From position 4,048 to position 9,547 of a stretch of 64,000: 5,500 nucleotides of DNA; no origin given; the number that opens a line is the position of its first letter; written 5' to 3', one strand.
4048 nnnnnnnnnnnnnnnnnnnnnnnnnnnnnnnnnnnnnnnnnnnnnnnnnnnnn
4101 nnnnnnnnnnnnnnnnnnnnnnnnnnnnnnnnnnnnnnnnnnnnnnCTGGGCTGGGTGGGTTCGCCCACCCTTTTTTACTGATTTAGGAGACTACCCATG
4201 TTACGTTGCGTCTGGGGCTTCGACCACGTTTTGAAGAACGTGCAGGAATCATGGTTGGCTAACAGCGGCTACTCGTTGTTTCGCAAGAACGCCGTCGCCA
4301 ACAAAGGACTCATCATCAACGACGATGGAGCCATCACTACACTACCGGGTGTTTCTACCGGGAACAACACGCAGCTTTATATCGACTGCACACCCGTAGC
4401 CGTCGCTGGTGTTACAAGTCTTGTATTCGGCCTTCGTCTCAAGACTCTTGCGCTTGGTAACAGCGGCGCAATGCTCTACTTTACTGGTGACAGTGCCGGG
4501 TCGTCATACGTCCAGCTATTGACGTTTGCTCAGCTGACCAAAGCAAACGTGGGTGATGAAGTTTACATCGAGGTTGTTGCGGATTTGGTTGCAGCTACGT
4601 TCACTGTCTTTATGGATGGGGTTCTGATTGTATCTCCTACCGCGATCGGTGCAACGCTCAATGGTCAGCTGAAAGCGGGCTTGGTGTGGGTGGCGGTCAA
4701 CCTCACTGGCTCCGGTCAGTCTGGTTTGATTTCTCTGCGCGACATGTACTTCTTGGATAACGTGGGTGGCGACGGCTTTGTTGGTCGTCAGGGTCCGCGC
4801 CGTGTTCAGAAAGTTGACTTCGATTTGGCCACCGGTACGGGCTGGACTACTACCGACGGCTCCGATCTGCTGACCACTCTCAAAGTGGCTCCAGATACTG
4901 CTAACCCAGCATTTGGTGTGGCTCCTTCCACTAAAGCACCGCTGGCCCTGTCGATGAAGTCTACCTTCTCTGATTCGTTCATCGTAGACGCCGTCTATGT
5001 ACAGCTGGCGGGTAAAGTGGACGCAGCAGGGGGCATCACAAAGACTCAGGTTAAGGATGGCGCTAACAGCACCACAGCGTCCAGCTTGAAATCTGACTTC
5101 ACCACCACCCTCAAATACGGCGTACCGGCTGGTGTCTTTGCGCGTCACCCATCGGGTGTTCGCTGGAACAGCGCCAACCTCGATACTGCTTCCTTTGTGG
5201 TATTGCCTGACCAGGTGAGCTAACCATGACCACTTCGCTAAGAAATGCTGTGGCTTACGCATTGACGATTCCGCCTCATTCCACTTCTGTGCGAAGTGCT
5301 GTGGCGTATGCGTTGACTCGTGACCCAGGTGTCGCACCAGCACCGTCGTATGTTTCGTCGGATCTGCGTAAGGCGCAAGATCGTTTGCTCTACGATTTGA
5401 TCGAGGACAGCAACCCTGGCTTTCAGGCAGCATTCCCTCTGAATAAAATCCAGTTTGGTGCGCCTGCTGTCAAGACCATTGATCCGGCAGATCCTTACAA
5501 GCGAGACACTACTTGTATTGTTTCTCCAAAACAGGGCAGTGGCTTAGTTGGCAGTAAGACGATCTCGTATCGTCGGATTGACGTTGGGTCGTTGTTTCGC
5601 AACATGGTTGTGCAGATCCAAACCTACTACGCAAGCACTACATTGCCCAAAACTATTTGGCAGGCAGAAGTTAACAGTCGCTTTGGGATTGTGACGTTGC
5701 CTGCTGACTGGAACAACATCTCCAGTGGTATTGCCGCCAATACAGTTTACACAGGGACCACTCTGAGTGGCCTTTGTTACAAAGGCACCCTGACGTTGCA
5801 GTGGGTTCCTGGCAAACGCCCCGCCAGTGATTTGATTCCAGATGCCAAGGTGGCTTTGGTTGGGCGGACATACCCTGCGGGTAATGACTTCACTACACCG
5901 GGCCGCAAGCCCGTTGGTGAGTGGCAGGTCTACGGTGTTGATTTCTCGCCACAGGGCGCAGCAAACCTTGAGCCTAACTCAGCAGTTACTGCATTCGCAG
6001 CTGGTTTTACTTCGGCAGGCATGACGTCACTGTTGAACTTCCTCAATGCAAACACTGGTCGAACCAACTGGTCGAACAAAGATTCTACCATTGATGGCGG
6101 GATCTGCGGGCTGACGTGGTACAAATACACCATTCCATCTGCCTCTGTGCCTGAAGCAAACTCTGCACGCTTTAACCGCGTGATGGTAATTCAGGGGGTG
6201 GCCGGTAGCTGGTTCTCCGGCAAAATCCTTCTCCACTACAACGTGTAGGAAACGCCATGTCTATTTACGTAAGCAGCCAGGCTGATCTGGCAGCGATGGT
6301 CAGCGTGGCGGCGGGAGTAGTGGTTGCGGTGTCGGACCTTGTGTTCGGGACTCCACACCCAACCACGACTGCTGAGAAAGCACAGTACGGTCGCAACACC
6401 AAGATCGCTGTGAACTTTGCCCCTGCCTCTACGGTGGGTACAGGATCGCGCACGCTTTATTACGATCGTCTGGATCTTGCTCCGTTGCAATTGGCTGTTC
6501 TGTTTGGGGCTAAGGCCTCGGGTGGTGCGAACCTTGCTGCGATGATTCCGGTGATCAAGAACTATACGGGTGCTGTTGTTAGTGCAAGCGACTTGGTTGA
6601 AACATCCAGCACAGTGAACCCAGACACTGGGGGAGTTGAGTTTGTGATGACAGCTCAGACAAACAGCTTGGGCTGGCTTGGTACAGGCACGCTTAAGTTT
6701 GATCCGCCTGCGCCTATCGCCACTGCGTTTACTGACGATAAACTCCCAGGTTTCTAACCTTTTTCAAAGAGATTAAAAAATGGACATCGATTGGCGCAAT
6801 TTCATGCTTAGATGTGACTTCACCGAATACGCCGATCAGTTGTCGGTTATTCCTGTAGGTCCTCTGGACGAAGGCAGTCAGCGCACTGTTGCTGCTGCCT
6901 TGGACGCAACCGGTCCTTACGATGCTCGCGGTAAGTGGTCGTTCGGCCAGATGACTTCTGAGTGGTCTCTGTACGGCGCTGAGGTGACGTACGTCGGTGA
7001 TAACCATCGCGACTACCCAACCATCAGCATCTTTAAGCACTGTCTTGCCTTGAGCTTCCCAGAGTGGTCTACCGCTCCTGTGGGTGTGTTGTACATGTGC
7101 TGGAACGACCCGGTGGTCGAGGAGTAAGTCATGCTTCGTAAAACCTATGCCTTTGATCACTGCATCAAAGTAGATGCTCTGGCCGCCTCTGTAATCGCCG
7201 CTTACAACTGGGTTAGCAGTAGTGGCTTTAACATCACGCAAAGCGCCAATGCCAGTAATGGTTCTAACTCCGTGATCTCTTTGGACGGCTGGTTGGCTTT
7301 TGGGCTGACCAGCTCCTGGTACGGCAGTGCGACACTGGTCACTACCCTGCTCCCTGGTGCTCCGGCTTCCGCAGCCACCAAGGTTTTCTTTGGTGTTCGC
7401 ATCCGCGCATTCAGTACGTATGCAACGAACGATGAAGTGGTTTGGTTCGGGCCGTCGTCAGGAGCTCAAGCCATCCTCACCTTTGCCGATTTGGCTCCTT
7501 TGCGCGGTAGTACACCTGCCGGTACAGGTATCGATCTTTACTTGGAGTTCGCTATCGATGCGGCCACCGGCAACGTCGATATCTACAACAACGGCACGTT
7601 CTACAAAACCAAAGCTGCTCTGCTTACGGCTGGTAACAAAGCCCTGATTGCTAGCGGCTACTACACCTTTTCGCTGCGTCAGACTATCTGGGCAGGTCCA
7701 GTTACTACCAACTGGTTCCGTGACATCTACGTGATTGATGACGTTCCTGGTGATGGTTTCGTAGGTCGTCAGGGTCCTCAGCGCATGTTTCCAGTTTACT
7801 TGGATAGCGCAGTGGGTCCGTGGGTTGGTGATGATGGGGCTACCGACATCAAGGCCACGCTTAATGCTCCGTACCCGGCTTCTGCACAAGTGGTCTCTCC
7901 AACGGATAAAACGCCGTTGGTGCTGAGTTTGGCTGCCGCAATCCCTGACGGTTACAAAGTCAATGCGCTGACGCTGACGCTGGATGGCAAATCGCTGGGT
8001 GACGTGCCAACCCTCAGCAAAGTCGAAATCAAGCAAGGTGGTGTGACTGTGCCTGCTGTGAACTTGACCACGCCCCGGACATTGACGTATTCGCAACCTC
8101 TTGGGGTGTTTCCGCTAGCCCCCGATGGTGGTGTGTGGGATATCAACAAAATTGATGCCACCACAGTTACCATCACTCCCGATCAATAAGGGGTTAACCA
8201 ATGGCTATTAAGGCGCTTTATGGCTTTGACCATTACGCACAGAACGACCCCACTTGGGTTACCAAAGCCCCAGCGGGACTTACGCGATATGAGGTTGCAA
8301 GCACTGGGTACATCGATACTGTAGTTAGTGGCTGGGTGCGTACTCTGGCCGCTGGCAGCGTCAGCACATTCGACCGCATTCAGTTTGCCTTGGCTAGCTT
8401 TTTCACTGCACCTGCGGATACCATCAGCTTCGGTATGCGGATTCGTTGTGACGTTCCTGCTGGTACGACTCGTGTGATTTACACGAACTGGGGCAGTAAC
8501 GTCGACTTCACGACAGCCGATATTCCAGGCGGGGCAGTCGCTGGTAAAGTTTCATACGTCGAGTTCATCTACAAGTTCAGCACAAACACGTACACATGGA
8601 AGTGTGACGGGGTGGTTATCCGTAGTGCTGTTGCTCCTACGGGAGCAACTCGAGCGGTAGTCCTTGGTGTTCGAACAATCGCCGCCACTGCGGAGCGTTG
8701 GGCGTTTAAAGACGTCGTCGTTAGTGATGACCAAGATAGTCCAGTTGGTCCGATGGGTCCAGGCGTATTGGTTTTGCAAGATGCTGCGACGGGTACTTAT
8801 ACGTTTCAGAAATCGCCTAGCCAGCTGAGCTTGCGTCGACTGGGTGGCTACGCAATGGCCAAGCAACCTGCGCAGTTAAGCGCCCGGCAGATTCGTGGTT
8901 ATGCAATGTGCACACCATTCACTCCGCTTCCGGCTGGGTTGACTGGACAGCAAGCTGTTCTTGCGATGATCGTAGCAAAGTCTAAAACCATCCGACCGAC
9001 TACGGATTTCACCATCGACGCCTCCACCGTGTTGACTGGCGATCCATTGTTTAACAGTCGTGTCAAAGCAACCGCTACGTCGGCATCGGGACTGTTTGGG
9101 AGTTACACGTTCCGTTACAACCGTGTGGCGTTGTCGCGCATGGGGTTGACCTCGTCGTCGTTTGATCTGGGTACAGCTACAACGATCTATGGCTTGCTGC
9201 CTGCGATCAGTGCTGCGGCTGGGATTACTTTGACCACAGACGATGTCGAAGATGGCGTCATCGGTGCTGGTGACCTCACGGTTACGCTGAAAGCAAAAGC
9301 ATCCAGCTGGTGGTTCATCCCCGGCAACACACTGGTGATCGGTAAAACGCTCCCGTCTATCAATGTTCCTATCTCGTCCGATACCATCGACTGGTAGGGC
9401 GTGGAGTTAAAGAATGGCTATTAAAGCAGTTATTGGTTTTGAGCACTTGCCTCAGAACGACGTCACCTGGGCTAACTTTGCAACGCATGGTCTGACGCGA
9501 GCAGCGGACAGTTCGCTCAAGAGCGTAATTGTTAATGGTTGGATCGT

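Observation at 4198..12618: Strict pairing rule: each full-length B gene is followed by a partner carrying a tandem ~10-aa motif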

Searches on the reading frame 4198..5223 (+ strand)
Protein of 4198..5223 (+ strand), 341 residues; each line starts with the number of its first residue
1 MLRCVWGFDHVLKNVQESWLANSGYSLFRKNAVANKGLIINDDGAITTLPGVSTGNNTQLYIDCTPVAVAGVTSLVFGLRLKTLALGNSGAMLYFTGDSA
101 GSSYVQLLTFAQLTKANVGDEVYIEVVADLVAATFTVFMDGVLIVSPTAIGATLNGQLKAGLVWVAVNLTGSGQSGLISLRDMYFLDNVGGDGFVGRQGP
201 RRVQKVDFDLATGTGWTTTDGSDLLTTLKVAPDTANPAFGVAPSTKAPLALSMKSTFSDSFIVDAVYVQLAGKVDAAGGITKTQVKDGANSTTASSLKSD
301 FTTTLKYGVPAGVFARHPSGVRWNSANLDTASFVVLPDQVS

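Call 5: search_protein_families(library=pfam, proteins=[window:4198-5223:+], max_evalue=0.1)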
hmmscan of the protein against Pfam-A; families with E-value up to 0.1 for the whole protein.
window:4198-5223:+ (341 aa): 1 family
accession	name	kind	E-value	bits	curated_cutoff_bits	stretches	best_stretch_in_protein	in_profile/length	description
PF03777.18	ChpA-C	-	0.011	16.1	21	1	44-81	12-48/57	ChpA-C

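Call 6: search_protein_families(library=phrogs, proteins=[window:4198-5223:+], max_evalue=0.01)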
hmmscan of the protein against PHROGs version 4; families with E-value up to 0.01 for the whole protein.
window:4198-5223:+ (341 aa): 1 family
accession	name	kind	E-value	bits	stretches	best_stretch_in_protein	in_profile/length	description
phrog_2448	-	unknown function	2.3e-06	28.1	1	7-333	7-329/335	-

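Call 7: search_dna_similar(query=window:4198-5223:+, collection=phages, mode=protein, max_rows=40, max_evalue=0.001)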
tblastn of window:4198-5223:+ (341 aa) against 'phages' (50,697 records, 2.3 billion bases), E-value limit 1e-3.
No match.

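Call 20: find_related_loci(query=A1, collection=viral_contigs, flank=10000)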
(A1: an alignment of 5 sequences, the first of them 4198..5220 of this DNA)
Query A1 (341 aa) in viral_contigs; peptide patterns used: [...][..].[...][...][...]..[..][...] (x = any residue, [..] = any of these).
126 stretches matched a pattern; 5 encode a relative of the query (tblastn E <= 1e-3); 5 distinct loci.
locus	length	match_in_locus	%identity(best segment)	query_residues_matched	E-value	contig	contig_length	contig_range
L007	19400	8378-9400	41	1-341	4e-74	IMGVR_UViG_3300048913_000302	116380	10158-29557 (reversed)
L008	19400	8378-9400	41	1-341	4e-74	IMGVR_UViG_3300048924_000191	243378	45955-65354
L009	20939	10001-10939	27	2-338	1e-23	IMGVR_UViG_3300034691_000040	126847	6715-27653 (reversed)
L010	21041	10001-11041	26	1-341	3e-23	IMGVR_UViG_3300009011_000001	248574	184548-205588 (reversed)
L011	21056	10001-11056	25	1-340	8e-18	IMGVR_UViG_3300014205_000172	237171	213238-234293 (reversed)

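Call 27: search_solved_structures(query=A1, max_evalue=1)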
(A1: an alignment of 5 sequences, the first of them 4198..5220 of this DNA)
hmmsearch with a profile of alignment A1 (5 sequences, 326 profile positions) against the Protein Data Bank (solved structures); distinct sequences matched with E-value up to 1: 1.
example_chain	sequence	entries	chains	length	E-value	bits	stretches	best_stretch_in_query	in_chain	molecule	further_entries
2qea_A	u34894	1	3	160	0.84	12.4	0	180-251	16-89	Putative general stress protein 26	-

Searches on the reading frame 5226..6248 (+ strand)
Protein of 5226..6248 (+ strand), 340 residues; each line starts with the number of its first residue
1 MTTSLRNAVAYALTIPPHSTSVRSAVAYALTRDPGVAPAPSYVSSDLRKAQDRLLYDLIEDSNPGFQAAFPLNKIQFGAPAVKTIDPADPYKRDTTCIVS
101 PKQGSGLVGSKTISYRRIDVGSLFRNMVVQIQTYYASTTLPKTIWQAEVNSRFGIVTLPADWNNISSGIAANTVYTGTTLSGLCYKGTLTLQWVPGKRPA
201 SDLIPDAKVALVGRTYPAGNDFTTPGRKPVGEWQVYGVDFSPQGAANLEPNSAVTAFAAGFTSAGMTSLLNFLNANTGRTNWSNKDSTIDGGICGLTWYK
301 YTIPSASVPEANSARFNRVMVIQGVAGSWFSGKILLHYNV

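Call 5: search_protein_families(library=pfam, proteins=[window:5226-6248:+], max_evalue=0.1)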
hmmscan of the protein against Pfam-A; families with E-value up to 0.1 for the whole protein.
window:5226-6248:+ (340 aa): 1 family
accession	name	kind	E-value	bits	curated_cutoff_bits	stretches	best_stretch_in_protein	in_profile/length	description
PF25613.1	DUF7941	-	1.6e-25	90.6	27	1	46-339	3-275/276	Family of unknown function (DUF7941)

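Call 6: search_protein_families(library=phrogs, proteins=[window:5226-6248:+], max_evalue=0.01)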
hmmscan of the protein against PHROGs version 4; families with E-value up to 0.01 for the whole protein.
window:5226-6248:+ (340 aa): 4 families
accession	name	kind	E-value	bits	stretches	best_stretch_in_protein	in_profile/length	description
phrog_1037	-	head and packaging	3.5e-32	112.9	1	46-339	5-282/290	virion structural protein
phrog_3589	-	head and packaging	1.1e-11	45.4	1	53-195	10-150/512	virion structural protein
phrog_2935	-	head and packaging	1.9e-09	38.2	1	46-190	6-148/180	virion structural protein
phrog_4862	-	unknown function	0.0084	17.2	0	53-123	8-78/177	-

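Call 28: search_solved_structures(query=window:5226-6245:+, max_evalue=1)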
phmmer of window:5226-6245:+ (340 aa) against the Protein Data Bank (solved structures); distinct sequences matched with E-value up to 1: 1.
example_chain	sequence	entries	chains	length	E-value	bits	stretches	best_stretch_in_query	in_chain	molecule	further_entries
5nhi_A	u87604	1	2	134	0.24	13.8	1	133-187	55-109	Thiol:disulfide interchange protein DsbD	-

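Call 54: predict_structure(alignment_id=A4)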
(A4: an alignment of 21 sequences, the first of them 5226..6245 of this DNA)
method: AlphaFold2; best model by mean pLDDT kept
length: 340 residues; sequences in the alignment: 21
mean_pLDDT: 76.6   pTM: 0.46
mean pLDDT of the five models: 76.6, 76.5, 75.8, 75.4, 74.8
residues with pLDDT >= 90: 110; 70-90: 138; 50-70: 36; < 50: 56
segments of 3 or more residues with pLDDT < 50: 1-40, 206-221
pLDDT, mean of each block of 10 residues (from residue 1): 33 35 34 43 72 90 89 92 88 91 92 90 80 83 84 84 65 57 80 79 54 42 63 80 91 94 93 87 93 94 86 86 90 90
secondary structure, 60 per line:
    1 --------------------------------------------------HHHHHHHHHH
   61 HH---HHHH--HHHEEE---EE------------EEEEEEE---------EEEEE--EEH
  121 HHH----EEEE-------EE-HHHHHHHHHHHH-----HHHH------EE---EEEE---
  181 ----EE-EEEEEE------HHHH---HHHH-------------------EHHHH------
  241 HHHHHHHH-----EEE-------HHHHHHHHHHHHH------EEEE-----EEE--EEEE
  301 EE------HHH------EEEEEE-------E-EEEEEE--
elements in order: H51-62 H66-69 E75-77 E95-101 E111-115 H120-123 E128-131 H142-153 H159-162 E174-177 E188-193 H200-203 H207-210 H231-234 H241-248 E254-256 H264-276 E283-286 E292-294 E297-302 E318-323 E333-338

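Call 73: fold_search(model_id=the predicted structure, library=pdb)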
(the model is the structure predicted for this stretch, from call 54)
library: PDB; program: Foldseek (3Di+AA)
matches with E <= 10: 500; with E <= 0.001: 1
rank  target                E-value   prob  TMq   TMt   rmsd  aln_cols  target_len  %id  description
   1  9xqd_0                7.5e-05  1.00  0.32  0.66   4.7       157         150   15  The structure of outer peripheral region in the phage phiKZ baseplate complex (released 2026-02-11)
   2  7qi4_H                4.4e-03  1.00  0.20  0.31   7.0       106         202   14  Human mitochondrial ribosome at 2.2 A resolution (bound to partly built tRNAs and mRNA) (released 2022-07-13)
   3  4v42_BK               1.2e-02  1.00  0.19  0.41   3.5        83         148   11  Crystal structure of the ribosome at 5.5 A resolution. (released 2014-07-09)
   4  1div                  2.5e-02  1.00  0.20  0.41   3.2        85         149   10  RIBOSOMAL PROTEIN L9 (released 1997-01-11)
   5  8oin_BO               2.5e-02  0.99  0.20  0.32   7.6       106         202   14  55S mammalian mitochondrial ribosome with mtRF1 and P-site tRNA (released 2023-06-14)
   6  5v8i_1I               1.1e-01  0.99  0.18  0.40   3.3        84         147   11  Thermus thermophilus 70S ribosome lacking ribosomal protein uS17 (released 2018-03-28)
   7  8rw9_F                1.8e-01  0.08  0.12  0.18  14.3       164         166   12  Domains 1 and 2 of Bacillus anthracis Sap S-layer in complex with Nb694 (released 2024-11-20)
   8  7qv1_X                2.0e-01  0.90  0.18  0.37   4.3        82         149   11  Bacillus subtilis collided disome (Leading 70S) (released 2022-03-09)
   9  8rw9_G                2.1e-01  0.08  0.12  0.19  13.6       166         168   12  Domains 1 and 2 of Bacillus anthracis Sap S-layer in complex with Nb694 (released 2024-11-20)
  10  4v5e_DI               3.1e-01  0.89  0.18  0.38   3.4        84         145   12  Insights into translational termination from the structure of RF2 bound to the ribosome (released 2014-07-09)
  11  6hix_BR               3.7e-01  0.54  0.15  0.24   5.9        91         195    8  Cryo-EM structure of the Trypanosoma brucei mitochondrial ribosome - This entry contains the large mitoribosomal subu (released 2018-09-26)
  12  3ncx_B                4.1e-01  0.04  0.09  0.13  14.3       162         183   10  Crystal structure of EHEC O157:H7 intimin mutant (released 2011-01-05)
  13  8fmw_AI               4.1e-01  0.75  0.18  0.37   4.2        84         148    8  The structure of a hibernating ribosome in the Lyme disease pathogen (released 2023-11-08)
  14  4v6f_AK               4.4e-01  0.85  0.18  0.38   3.2        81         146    9  Elongation complex of the 70S ribosome with three tRNAs and mRNA. (released 2014-07-09)
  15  6yxx_BR               4.4e-01  0.54  0.16  0.26   5.7        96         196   11  State A of the Trypanosoma brucei mitoribosomal large subunit assembly intermediate (released 2020-10-14)
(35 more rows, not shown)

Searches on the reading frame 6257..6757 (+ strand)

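Call 5: search_protein_families(library=pfam, proteins=[window:6257-6757:+], max_evalue=0.1)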
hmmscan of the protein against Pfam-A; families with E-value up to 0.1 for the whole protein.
window:6257-6757:+ (166 aa): 2 families
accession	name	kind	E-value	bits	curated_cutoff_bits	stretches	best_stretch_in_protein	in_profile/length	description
PF25613.1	DUF7941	-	2.1e-17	64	27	1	2-165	2-169/276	Family of unknown function (DUF7941)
PF05892.16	Tricho_coat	-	0.056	13.7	25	1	21-107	5-95/197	Trichovirus coat protein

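Call 6: search_protein_families(library=phrogs, proteins=[window:6257-6757:+], max_evalue=0.01)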
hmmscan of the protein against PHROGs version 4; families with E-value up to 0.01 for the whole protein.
window:6257-6757:+ (166 aa): 6 families
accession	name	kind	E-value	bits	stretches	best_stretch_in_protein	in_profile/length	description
phrog_1037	-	head and packaging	1.5e-19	71.4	1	3-165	6-166/290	virion structural protein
phrog_2935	-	head and packaging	6.4e-12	46.3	1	23-152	29-157/180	virion structural protein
phrog_3589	-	head and packaging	2.8e-10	40.8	1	35-148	38-148/512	virion structural protein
phrog_4862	-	unknown function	0.00027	22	1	22-77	24-78/177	-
phrog_20090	-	unknown function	0.00092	19.4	1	4-157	182-332/354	-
phrog_30606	-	unknown function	0.00096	18.5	1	15-157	16-155/701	-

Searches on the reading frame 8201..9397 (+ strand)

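Call 5: search_protein_families(library=pfam, proteins=[window:8201-9397:+], max_evalue=0.1)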
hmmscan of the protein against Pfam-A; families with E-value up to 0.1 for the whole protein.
window:8201-9397:+ (398 aa): 1 family
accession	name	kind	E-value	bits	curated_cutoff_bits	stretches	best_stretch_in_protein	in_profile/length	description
PF25613.1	DUF7941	-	8.7e-15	55.4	27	1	247-395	6-166/276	Family of unknown function (DUF7941)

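Call 6: search_protein_families(library=phrogs, proteins=[window:8201-9397:+], max_evalue=0.01)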
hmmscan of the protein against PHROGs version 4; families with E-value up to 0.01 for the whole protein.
window:8201-9397:+ (398 aa): 5 families
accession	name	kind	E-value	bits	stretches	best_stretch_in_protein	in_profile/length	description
phrog_1037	-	head and packaging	4.8e-15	56.7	1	246-392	7-160/290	virion structural protein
phrog_2935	-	head and packaging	4e-10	40.4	1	249-382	11-153/180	virion structural protein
phrog_3589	-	head and packaging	7.9e-06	26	1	285-352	47-116/512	virion structural protein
phrog_20090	-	unknown function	0.00012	22.3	1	327-376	269-318/354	-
phrog_19313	-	unknown function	0.0038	16.7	0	324-380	83-141/728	-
